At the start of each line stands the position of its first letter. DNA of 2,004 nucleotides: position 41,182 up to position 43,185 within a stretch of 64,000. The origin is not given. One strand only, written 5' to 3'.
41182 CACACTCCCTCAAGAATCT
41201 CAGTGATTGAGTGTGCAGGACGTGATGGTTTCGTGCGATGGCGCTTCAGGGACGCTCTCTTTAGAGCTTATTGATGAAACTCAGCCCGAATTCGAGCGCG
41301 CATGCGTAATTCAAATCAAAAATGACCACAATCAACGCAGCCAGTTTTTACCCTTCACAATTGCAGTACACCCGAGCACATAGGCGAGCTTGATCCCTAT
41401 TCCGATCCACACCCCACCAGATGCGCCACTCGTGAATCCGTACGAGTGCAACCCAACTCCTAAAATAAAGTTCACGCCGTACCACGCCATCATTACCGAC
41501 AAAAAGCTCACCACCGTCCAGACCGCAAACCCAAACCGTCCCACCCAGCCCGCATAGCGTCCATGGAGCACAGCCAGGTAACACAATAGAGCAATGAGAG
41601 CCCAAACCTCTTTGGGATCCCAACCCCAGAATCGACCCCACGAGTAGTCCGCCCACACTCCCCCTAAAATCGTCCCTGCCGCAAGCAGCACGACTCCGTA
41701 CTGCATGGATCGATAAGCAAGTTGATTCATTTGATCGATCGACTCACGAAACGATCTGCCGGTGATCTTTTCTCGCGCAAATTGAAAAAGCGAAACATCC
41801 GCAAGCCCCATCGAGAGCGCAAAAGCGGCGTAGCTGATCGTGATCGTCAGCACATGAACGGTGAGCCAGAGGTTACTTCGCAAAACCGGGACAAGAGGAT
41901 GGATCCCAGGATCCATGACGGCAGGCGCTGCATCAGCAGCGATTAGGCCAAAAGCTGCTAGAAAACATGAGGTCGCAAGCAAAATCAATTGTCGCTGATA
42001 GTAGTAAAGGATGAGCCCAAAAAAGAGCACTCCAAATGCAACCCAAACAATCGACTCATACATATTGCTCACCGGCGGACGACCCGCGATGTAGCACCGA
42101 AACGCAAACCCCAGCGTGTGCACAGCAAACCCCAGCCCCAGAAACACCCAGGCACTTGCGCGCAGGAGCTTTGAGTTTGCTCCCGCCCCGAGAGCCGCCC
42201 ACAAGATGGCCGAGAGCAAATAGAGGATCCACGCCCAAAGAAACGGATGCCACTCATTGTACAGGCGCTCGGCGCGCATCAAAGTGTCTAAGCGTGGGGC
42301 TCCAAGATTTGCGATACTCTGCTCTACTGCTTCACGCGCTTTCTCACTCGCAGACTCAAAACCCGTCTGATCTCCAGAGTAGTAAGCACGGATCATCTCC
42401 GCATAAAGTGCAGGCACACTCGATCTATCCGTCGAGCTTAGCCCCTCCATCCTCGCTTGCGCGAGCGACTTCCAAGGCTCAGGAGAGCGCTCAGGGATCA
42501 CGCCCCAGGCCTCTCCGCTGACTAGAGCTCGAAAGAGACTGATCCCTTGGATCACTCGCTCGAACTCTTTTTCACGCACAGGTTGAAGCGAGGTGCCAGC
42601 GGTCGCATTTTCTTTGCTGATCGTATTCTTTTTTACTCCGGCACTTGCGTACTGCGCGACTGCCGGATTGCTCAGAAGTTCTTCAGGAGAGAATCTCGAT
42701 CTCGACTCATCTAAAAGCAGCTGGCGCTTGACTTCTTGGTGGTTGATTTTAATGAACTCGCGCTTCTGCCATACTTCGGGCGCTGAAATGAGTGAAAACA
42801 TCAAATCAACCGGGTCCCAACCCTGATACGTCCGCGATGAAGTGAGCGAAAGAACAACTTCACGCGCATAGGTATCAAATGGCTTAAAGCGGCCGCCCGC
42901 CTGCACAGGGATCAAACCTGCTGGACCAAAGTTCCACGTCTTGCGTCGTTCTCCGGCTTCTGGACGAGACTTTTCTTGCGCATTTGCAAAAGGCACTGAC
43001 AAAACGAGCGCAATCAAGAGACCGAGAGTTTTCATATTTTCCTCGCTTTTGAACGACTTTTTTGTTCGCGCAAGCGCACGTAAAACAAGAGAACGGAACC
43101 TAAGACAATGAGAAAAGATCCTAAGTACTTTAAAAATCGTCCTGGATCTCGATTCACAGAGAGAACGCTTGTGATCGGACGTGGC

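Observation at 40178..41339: Intact IS1-family element whose perfect 25-bp inverted repeats supply the C-termini and stop codons of both convergent neighbours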

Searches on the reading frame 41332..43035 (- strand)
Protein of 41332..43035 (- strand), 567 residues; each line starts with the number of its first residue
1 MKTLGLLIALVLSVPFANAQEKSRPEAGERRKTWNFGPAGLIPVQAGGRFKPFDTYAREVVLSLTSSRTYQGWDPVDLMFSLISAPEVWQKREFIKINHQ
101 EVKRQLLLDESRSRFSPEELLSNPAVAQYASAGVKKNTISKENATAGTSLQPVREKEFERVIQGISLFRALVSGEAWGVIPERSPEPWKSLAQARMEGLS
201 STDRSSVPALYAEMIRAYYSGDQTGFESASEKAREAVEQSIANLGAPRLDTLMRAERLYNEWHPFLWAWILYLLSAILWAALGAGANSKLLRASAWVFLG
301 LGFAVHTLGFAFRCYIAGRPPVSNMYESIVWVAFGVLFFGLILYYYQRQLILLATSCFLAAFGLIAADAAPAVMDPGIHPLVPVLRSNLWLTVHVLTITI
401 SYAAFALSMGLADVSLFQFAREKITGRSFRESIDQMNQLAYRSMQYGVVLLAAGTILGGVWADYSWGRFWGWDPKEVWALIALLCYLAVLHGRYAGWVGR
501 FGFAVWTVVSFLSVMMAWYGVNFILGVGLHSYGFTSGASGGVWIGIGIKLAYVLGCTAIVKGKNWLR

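Call 4: search_protein_families(library=pfam, proteins=[window:41332-43035:-], max_evalue=0.1)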
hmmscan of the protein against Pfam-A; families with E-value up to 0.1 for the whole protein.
window:41332-43035:- (567 aa): 1 family
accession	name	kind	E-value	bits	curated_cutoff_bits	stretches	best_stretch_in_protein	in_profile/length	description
PF01578.25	Cytochrom_C_asm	-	4.6e-34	118.3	29.9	1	322-525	1-208/212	Cytochrome C assembly protein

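Call 5: search_protein_families(library=ncbifam, proteins=[window:41332-43035:-], max_evalue=0.1)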
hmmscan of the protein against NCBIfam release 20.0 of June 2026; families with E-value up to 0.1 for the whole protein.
window:41332-43035:- (567 aa): 2 families
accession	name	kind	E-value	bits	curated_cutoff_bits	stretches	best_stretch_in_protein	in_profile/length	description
TIGR03144.1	cytochr_II_ccsB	equivalog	1.5e-47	162.4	187.6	1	301-533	4-252/252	c-type cytochrome biogenesis protein CcsB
TIGR01191.1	ccmC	subfamily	0.00024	21.1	186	1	442-491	51-100/184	heme ABC transporter permease CcmC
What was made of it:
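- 41332..43035 (-): ccsA/ccsB (system II cytochrome c biogenesis) gene. Its last 5 codons (KNWLR) and stop codon (41332-41349) are encoded by the right repeat. Pfam Cytochrom_C_asm gives E 5e-34 and TIGR03144 gives E 1.5e-47 (calls 4, 5).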

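Call 14: find_homologous_proteins(query=window:41332-43035:-, max_evalue=1e-60)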
Query window:41332-43035:- (567 aa): 6915 proteins with E <= 1e-60 among 8000 candidates; the best 120 are listed.
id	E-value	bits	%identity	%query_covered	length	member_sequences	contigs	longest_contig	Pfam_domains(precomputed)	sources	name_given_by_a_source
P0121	0.0e+0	1279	100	100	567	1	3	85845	PF01578.26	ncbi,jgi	jgi:cytochrome c-type biogenesis protein CcsB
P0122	0.0e+0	1087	85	99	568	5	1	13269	PF01578.26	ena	-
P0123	1.8e-188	646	55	98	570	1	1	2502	PF01578.26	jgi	jgi:cytochrome c-type biogenesis protein CcsB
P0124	5.2e-187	641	55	93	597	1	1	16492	PF01578.26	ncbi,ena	-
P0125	2.5e-185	636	54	96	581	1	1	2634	PF01578.26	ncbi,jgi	jgi:cytochrome c-type biogenesis protein CcsB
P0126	3.2e-185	635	54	93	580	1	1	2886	PF01578.26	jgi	jgi:cytochrome c-type biogenesis protein CcsB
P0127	5.6e-185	635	54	92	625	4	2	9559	PF01578.26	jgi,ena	-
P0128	1.2e-184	634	54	95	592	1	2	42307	PF01578.26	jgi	jgi:cytochrome c-type biogenesis protein CcsB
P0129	2.0e-184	633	52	96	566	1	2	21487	PF01578.26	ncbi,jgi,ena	jgi:cytochrome c-type biogenesis protein CcsB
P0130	4.3e-183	628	53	97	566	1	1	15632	PF01578.26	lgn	-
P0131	1.1e-182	627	53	96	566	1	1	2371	PF01578.26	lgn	-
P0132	2.6e-182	626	54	96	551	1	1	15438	PF01578.26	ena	-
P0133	5.1e-182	625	51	96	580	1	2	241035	PF01578.26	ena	-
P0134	8.1e-182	624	53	98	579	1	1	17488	PF01578.26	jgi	-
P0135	1.8e-181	623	53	97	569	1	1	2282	PF01578.26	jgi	-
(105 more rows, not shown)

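Call 15: find_encoding_contigs(protein=P0121, flank=6000, max_places=10)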
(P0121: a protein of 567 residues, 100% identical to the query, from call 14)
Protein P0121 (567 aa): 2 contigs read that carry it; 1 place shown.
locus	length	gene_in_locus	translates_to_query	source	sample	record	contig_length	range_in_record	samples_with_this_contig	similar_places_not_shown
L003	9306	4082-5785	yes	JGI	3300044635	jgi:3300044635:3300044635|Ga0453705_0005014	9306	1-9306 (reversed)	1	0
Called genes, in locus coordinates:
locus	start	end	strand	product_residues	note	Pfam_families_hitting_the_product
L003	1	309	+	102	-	?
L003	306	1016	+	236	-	PF01553:Acyltransferase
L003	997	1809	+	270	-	-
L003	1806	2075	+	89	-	-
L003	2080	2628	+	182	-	-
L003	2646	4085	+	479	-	PF05140:ResB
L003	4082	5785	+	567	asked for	PF01578:Cytochrom_C_asm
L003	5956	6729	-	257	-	-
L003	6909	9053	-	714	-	-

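Call 16: find_encoding_contigs(protein=P0122, flank=6000, max_places=10)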
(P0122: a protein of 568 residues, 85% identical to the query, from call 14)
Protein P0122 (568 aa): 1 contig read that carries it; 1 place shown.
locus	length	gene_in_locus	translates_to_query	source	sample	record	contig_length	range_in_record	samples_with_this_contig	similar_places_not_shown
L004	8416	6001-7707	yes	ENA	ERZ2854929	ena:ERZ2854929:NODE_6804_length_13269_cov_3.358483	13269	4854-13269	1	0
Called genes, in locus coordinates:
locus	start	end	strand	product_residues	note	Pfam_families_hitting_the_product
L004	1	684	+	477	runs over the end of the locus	PF00289:Biotin_carb_N, PF02222:ATP-grasp, PF02786:CPSase_L_D2, PF07478:Dala_Dala_lig_C, PF02785:Biotin_carb_C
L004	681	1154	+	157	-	PF00364:Biotin_lipoyl, PF25917:BSH_RND (weak), PF25984:BSH_YknX (weak)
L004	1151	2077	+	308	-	PF00682:HMGL-like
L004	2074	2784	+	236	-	PF01553:Acyltransferase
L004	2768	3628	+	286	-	-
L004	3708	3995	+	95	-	-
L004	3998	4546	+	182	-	-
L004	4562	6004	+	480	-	PF05140:ResB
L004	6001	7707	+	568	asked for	PF01578:Cytochrom_C_asm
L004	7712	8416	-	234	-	?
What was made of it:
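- The two flanking genes are direct neighbours in the insertion-free relative L004 (call 16).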
